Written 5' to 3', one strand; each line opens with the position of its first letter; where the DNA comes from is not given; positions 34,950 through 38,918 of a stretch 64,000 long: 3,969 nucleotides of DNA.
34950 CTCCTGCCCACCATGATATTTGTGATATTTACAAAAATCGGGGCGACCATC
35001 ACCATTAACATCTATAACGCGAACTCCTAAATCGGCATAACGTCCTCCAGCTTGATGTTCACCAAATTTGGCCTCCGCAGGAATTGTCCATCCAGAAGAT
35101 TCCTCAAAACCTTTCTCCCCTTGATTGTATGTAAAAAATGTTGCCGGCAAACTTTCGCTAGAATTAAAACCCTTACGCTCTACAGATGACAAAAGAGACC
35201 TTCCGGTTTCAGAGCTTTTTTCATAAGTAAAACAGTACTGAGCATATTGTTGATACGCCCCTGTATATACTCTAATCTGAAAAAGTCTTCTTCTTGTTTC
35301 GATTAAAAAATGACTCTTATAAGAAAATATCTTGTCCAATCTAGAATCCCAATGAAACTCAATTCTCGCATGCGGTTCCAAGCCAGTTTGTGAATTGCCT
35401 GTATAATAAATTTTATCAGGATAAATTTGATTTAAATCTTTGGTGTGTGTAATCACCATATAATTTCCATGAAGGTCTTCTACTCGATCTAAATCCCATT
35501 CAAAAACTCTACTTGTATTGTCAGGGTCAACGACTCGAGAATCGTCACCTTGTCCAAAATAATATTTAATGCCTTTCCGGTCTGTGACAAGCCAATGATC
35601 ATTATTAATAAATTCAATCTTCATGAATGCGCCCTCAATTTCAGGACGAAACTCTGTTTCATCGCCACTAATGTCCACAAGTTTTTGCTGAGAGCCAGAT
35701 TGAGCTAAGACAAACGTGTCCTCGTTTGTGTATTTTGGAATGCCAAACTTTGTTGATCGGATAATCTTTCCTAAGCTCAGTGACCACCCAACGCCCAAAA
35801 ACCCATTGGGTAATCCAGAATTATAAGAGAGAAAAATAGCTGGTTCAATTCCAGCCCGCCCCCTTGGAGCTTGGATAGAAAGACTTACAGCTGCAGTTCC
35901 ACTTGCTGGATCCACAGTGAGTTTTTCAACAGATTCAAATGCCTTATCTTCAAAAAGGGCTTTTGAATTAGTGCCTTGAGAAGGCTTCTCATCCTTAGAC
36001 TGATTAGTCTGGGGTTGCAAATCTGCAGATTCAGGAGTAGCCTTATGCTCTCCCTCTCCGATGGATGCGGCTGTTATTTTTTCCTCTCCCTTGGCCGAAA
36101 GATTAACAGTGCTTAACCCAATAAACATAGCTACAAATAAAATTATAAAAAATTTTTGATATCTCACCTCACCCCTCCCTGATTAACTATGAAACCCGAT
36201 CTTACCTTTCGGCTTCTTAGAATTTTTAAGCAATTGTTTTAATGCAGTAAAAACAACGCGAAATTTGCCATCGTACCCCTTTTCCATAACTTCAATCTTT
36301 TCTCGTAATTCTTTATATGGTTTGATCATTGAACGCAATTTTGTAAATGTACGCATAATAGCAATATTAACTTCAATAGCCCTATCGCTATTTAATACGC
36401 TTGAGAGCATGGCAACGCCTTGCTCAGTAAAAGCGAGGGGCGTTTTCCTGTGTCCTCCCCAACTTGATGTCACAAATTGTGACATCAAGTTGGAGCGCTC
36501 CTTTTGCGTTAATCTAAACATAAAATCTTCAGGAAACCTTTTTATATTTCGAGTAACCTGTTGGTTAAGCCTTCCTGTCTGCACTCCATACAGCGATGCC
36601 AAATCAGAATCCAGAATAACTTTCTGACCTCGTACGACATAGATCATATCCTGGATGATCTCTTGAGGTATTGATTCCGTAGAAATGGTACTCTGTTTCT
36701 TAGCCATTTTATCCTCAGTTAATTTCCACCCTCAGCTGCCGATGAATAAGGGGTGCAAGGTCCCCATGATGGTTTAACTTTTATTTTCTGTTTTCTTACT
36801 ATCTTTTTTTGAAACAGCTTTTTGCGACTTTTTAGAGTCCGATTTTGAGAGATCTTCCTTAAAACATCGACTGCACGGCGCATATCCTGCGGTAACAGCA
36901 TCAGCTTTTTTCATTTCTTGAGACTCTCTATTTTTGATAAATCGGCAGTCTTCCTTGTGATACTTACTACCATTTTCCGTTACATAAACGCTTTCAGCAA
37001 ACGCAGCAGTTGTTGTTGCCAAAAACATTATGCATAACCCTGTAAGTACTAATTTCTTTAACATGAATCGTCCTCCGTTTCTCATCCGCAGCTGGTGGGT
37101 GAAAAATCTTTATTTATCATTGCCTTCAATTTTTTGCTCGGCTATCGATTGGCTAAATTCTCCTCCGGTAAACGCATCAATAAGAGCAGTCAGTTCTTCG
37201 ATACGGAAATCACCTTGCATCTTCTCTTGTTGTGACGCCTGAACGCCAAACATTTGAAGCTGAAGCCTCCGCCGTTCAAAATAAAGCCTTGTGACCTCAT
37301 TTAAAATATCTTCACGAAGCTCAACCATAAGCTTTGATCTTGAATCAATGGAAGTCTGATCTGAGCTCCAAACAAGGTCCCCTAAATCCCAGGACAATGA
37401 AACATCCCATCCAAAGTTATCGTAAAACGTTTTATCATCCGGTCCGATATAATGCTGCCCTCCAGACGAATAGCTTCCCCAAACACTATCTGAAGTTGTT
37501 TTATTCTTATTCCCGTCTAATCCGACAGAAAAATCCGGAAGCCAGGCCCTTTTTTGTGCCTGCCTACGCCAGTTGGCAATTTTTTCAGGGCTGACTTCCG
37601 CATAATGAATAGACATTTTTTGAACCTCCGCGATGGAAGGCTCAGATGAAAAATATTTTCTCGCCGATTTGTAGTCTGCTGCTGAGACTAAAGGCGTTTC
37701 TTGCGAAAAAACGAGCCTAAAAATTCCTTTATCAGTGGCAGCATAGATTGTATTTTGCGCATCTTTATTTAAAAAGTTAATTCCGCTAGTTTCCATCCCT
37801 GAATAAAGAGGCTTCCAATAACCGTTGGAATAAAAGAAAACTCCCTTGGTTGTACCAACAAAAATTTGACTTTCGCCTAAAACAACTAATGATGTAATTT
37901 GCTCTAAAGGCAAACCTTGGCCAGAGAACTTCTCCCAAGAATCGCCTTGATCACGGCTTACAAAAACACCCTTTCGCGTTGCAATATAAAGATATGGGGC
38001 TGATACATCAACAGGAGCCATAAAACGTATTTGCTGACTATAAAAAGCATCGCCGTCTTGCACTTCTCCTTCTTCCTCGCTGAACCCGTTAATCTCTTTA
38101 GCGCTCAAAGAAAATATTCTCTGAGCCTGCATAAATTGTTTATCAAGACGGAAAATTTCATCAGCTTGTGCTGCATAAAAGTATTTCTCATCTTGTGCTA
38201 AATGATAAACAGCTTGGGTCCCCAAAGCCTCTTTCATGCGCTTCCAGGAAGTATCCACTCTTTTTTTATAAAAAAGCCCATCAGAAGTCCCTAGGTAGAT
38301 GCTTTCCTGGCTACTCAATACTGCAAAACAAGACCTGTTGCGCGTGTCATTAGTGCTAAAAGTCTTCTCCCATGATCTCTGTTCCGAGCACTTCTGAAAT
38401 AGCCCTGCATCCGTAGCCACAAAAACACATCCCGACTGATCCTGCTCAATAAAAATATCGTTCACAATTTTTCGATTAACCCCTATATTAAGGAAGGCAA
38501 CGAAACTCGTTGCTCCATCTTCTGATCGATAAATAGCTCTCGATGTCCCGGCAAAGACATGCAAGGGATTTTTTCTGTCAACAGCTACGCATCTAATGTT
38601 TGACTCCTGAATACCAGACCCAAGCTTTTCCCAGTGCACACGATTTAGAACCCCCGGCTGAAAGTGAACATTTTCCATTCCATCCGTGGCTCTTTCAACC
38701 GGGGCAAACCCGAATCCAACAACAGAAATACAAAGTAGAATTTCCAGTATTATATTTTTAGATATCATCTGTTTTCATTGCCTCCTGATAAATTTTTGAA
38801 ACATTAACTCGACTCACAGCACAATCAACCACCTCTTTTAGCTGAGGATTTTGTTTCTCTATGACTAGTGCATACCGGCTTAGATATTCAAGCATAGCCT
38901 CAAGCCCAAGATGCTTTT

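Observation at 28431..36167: Stand-alone Tc-toxin B/C-like giant RHS protein with a Sec signal and no TcA partner in view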

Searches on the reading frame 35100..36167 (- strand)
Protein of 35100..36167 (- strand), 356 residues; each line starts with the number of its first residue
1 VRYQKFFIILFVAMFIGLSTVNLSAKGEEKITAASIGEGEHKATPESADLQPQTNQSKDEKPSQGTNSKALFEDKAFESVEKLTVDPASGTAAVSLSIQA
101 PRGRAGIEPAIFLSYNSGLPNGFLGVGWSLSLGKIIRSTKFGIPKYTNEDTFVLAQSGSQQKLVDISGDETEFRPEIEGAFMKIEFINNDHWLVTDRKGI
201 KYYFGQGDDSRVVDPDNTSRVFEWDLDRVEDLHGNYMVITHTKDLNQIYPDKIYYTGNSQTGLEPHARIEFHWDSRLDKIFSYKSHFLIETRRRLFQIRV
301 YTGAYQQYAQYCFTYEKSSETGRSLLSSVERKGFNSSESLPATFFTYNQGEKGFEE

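Call 11: search_protein_families(library=pfam, proteins=[window:35100-36167:-], max_evalue=1)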
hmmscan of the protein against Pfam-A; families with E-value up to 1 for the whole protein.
seq(356 aa): 1 family
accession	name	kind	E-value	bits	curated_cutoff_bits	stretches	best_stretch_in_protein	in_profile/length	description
PF03534.18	SpvB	-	3.1e-33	115.7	22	1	87-244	2-180/287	Salmonella virulence plasmid 65kDa B protein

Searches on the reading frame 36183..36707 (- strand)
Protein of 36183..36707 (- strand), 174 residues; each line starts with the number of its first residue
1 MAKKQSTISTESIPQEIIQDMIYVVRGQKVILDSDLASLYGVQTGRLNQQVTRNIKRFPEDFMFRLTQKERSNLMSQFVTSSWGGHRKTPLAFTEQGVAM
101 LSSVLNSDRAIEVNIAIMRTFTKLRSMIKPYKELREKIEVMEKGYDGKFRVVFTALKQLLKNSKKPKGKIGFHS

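Call 9: search_protein_families(library=pfam, proteins=[window:36183-36707:-], max_evalue=0.1)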
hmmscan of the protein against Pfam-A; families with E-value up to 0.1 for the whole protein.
window:36183-36707:- (174 aa): 3 families
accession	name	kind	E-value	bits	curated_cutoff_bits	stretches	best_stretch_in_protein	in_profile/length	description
PF10543.14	ORF6N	-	7.6e-36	122.7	27.8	1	21-104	2-86/86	ORF6N domain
PF09669.15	Phage_pRha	-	0.021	15.8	29.9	1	45-125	11-90/91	Phage regulatory protein Rha (Phage_pRha)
PF00723.27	Glyco_hydro_15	-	0.057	12.7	22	1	28-93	277-325/427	Glycosyl hydrolases family 15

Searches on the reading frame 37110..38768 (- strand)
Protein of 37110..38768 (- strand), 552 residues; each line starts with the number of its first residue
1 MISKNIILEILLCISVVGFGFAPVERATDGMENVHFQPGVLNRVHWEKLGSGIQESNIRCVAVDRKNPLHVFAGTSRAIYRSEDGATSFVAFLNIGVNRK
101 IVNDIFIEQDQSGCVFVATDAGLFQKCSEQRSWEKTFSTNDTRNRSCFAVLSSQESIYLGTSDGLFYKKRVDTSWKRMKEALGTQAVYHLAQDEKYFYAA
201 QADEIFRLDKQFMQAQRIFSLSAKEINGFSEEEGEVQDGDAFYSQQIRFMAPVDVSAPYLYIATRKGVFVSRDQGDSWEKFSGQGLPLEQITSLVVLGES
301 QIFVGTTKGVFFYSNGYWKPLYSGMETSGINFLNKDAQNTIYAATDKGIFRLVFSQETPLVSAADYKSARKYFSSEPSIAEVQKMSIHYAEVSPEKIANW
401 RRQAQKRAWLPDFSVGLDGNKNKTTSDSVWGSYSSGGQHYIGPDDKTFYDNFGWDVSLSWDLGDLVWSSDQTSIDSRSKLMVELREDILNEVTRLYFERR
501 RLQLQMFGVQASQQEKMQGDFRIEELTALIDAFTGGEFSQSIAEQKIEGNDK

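Call 9: search_protein_families(library=pfam, proteins=[window:37110-38768:-], max_evalue=0.1)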
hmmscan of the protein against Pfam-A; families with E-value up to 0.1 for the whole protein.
window:37110-38768:- (552 aa): 2 families
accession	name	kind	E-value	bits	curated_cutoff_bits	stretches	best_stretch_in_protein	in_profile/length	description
PF15902.12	Sortilin-Vps10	-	0.00026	20.3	33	0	45-170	12-137/446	Sortilin, neurotensin receptor 3,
PF14312.12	FG-GAP_2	-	0.057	14.1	23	0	443-461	9-27/49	FG-GAP repeat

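Call 60: search_solved_structures(query=A2, max_evalue=10)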
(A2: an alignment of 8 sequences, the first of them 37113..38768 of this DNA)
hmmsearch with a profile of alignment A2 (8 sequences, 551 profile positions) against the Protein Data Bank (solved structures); distinct sequences matched with E-value up to 10: 25.
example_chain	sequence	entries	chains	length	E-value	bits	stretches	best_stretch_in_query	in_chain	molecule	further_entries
3ott_A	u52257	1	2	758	6.9e-15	58.1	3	254-346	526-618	Two-component system sensor histidine kinase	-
3va6_A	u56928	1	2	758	6.9e-15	58.1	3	254-346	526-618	Two-component system sensor histidine kinase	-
6p2k_A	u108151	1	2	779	3.5e-12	49.2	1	98-280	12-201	Fibronectin type III domain-containing protein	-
3v9f_A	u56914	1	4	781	1.3e-05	27.5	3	281-367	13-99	Two-component system sensor histidine kinase/response regulator, hybrid (One-component sys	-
9d5n_CH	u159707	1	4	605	0.00014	24.1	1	58-165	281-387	Cilia- and flagella-associated protein 52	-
8am5_S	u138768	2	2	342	0.0058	18.8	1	58-207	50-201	Photosystem II assembly lipoprotein Ycf48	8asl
5fkr_A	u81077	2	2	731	0.011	17.8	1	62-181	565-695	ENDO-1,4-BETA-GLUCANASE/XYLOGLUCANASE, PUTATIVE, GLY74A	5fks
5fkq_A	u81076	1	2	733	0.012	17.8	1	62-181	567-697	ENDO-1,4-BETA-GLUCANASE/XYLOGLUCANASE, PUTATIVE, GLY74A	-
5fkt_A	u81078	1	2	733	0.013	17.6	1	62-181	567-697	ENDO-1,4-BETA-GLUCANASE/XYLOGLUCANASE, GLY74A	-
6p2n_A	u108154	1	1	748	0.015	17.4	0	248-314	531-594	Xyloglucanase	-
2ebs_A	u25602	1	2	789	0.061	15.4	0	60-135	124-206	Oligoxyloglucan reducing end-specific cellobiohydrolase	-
1sqj_A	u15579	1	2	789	0.061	15.4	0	60-135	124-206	oligoxyloglucan reducing-end-specific cellobiohydrolase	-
4lgn_A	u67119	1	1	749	0.12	14.5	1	64-137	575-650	Cellulose-binding, family II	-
6p2l_A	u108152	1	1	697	0.16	14.1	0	73-201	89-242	Glycosyl hydrolase BNR repeat-containing protein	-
5znn_A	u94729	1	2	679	0.29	13.2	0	262-302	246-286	Sortilin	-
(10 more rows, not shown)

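Call 61: search_protein_families(library=pfam, alignment_id=A2, max_evalue=1)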
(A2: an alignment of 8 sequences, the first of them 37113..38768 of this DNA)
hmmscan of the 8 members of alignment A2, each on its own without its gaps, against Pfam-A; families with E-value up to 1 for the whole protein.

A. member 1, window:37113-38768:- (552 aa): 4 families
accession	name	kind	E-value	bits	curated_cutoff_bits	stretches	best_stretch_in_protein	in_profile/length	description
PF15902.12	Sortilin-Vps10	-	0.00026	20.3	33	2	45-170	12-137/446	Sortilin, neurotensin receptor 3,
PF14312.12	FG-GAP_2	-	0.057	14.1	23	1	443-461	9-27/49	FG-GAP repeat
PF02012.26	BNR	-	0.12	12.9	27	1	269-280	1-12/12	BNR/Asp-box repeat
PF00780.28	CNH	-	0.21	11.9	26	0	260-303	5-45/255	CNH domain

B. families by the number of members that match (of 8 scanned): 18 families
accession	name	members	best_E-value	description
PF15902.12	Sortilin-Vps10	8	4.3e-05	Sortilin, neurotensin receptor 3,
PF02012.26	BNR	5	0.015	BNR/Asp-box repeat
PF00780.28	CNH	4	0.00036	CNH domain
PF14870.12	PSII_BNR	3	0.00015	Photosynthesis system II assembly factor YCF48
PF19755.4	DUF6242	2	0.0028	Domain of unknown function (DUF6242)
PF10647.15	Gmad1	2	0.043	Lipoprotein LpqB beta-propeller domain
PF21544.3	PorZ_N_b_propeller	2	0.15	TSS9, PorZ, N-terminal beta-propeller domain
PF23366.1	Beta-prop_HVO_0234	1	0.00015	HVO_0234-like, beta propeller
PF23409.1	Beta-prop_EML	1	0.0084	Echinoderm microtubule-associated protein first beta-propeller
PF08450.18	SGL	1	0.031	SMP-30/Gluconolactonase/LRE-like region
PF03477.21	ATP-cone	1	0.055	ATP cone domain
PF14312.12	FG-GAP_2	1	0.057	FG-GAP repeat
PF15899.11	BNR_6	1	0.075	BNR-Asp box repeat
PF00400.38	WD40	1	0.09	WD domain, G-beta repeat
PF02321.23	OEP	1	0.1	Outer membrane efflux protein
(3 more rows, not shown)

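Call 68: find_homologous_proteins(query=window:37113-38768:-, max_evalue=0.001)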
Query window:37113-38768:- (552 aa): 1625 proteins with E <= 0.001 among 7623 candidates; the best 120 are listed.
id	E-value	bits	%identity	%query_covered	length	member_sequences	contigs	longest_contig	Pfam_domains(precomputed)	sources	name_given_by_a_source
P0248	0.0e+0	1252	100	100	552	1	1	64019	-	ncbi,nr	ncbi:MAG: hypothetical protein P9M07_02820 [Candidatus Aceula meridiana]|nr:hypothetical protein [Ca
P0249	5.6e-286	968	77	99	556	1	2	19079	-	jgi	-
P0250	1.1e-147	512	45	98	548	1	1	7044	-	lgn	-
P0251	6.8e-146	506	47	90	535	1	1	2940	PF25852.1,PF15902.13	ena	-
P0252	4.0e-144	500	45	91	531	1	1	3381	PF15902.13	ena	-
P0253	7.3e-144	499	46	91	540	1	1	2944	PF15902.13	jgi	-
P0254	5.0e-141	490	45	91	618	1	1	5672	-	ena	-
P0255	5.2e-141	490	45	90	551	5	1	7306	-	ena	-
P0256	3.4e-140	487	47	90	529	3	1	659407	-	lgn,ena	-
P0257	1.1e-137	479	47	90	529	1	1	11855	-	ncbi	-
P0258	2.6e-135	471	43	97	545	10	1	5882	-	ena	-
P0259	9.2e-135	469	44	91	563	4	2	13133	-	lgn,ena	-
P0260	3.7e-134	467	44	93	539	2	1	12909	-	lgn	-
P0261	7.5e-134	466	45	91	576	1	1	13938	PF02012.27,PF15902.13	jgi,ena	-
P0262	6.3e-133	463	41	99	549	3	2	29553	-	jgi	-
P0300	2.5e-121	425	40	98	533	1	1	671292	PF15902.13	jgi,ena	-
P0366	2.6e-107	379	38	92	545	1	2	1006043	-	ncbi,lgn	ncbi:MAG: hypothetical protein AB7S78_03790 [Candidatus Omnitrophota bacterium]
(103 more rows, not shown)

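Call 69: find_encoding_contigs(protein=P0366, flank=10000, max_places=1)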
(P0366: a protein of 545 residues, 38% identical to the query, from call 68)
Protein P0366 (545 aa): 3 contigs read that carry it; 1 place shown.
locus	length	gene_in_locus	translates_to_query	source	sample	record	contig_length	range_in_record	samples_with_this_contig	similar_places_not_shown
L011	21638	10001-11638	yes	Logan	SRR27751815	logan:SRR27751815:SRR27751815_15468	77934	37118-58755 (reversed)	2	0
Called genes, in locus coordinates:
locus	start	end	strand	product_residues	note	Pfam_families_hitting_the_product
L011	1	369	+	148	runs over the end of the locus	PF22817:ApeP-like, PF07977:FabA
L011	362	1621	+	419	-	PF00109:ketoacyl-synt, PF02801:Ketoacyl-synt_C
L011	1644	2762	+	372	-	PF01488:Shikimate_DH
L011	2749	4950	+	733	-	PF16927:HisKA_7TM, PF13185:GAF_2 (faint), PF13492:GAF_3, PF02518:HATPase_c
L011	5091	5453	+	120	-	PF00072:Response_reg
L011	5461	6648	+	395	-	PF01590:GAF (weak), PF13185:GAF_2 (weak), PF13487:HD_5, PF01966:HD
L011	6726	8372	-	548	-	PF16927:HisKA_7TM, PF00512:HisKA, PF02518:HATPase_c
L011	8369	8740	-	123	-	PF00072:Response_reg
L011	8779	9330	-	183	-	PF13443:HTH_26 (weak), PF01381:HTH_3, PF07883:Cupin_2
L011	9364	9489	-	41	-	-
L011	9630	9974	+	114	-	-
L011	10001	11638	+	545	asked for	-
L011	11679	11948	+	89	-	PF04026:SpoVG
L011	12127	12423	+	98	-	PF01909:NTP_transf_2, PF18765:Polbeta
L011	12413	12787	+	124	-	PF08780:NTase_sub_bind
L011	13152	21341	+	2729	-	PF03534:SpvB, PF05593:RHS_repeat (faint), PF13517:FG-GAP_3, PF12256:TcdB_toxin_midN, PF20041:DUF6443 (weak), PF25023:TEN_YD-shell, PF00041:fn3 (weak), PF25023:TEN_YD-shell, +1 more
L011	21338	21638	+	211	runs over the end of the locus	-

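Call 70: find_encoding_contigs(protein=P0300, flank=10000, max_places=1)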
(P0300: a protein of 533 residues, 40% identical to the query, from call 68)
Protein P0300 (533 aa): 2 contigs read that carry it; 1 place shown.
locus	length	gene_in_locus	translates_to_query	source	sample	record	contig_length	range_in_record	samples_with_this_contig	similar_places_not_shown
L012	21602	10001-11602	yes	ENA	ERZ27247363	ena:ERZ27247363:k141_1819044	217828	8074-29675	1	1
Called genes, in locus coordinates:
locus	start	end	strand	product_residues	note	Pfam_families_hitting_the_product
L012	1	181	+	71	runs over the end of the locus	PF12728:HTH_17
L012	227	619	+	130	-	PF05635:23S_rRNA_IVP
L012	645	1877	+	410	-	PF00109:ketoacyl-synt, PF02801:Ketoacyl-synt_C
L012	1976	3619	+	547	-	PF16927:HisKA_7TM (weak), PF00512:HisKA, PF02518:HATPase_c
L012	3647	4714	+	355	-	PF01073:3Beta_HSD, PF01370:Epimerase, PF07993:NAD_binding_4, PF16363:GDP_Man_Dehyd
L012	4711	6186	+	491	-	PF00890:FAD_binding_2 (faint), PF00996:GDI (faint), PF01266:DAO (weak), PF01946:Thi4 (weak), PF07992:Pyr_redox_2 (faint), PF13450:NAD_binding_8, PF01593:Amino_oxidase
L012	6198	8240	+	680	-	PF16927:HisKA_7TM, PF01590:GAF (weak), PF13185:GAF_2 (weak), PF13487:HD_5, PF01966:HD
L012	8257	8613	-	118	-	PF00072:Response_reg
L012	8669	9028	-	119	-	PF05635:23S_rRNA_IVP, PF22296:bAvd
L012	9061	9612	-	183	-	PF13443:HTH_26 (weak), PF01381:HTH_3, PF07883:Cupin_2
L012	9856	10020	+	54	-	-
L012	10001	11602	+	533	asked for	PF15902:Sortilin-Vps10 (faint)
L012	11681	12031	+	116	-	PF05635:23S_rRNA_IVP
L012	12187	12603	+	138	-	-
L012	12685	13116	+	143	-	PF05635:23S_rRNA_IVP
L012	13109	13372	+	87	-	PF04026:SpoVG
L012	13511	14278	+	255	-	-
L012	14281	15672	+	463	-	PF00672:HAMP, PF13487:HD_5, PF01966:HD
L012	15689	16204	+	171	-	PF00004:AAA (weak), PF03266:NTPase_1, PF13238:AAA_18 (weak), PF13401:AAA_22 (weak)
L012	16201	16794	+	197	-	-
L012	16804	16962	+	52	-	-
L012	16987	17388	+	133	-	-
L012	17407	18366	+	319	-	PF13948:DUF4215 (weak)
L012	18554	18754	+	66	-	PF00313:CSD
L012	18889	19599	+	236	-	PF01740:STAS, PF13466:STAS_2, PF07238:PilZ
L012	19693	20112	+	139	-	-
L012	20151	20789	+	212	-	-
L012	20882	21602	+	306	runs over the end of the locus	PF01261:AP_endonuc_2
